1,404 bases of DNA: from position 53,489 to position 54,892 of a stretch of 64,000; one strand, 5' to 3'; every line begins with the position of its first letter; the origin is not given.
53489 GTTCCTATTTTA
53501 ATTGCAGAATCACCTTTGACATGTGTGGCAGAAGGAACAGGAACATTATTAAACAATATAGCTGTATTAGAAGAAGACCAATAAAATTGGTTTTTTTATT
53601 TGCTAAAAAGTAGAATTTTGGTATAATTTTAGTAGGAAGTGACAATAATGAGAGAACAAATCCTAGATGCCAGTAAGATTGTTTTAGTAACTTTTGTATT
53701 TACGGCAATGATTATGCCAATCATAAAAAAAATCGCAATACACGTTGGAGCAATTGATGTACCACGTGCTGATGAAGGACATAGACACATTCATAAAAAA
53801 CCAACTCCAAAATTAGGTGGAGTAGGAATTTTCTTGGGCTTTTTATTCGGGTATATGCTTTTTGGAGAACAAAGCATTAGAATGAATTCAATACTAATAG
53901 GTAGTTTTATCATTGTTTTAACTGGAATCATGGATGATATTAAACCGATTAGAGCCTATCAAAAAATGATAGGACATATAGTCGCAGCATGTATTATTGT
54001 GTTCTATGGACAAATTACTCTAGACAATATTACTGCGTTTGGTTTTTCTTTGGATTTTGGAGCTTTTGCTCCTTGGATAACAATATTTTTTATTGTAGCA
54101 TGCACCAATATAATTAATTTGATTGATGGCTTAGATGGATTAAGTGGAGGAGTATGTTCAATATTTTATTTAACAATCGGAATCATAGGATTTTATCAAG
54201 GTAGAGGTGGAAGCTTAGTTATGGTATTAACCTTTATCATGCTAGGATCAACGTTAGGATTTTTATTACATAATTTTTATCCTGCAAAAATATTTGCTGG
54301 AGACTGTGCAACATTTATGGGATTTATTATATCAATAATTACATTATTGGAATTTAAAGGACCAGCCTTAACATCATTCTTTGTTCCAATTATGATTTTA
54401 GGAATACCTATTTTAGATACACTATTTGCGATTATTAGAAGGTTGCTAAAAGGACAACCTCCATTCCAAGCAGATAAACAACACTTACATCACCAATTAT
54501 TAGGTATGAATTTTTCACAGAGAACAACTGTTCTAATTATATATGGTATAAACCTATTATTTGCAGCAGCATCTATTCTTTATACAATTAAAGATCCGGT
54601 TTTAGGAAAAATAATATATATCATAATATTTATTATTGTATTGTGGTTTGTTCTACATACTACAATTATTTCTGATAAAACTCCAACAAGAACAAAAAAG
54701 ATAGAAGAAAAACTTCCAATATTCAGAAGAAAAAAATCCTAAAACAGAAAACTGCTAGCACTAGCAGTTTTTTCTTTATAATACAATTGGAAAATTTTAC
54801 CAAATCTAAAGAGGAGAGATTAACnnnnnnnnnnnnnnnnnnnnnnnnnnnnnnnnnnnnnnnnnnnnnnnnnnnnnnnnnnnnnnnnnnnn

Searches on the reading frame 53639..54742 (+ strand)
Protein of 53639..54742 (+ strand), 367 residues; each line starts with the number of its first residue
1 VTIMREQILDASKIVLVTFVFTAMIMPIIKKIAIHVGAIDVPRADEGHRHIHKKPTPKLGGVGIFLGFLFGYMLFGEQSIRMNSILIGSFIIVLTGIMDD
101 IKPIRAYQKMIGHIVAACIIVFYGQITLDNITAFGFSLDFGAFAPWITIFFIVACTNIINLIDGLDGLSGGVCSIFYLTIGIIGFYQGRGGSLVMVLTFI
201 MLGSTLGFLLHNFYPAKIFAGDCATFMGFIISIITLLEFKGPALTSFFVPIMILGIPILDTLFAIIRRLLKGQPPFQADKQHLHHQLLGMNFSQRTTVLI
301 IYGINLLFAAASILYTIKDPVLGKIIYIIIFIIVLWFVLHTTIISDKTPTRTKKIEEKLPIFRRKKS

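Call 5: search_protein_families(library=pfam, proteins=[window:53639-54742:+], max_evalue=1)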
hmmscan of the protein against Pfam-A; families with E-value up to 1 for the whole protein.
window:53639-54742:+ (367 aa): 2 families
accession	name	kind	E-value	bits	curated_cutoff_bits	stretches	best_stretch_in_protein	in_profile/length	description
PF00953.26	Glycos_transf_4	-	3.1e-33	115.5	27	1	84-236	3-157/160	Glycosyl transferase family 4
PF11189.13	DUF2973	-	0.16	12.5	22.2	0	324-340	3-19/68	Protein of unknown function (DUF2973)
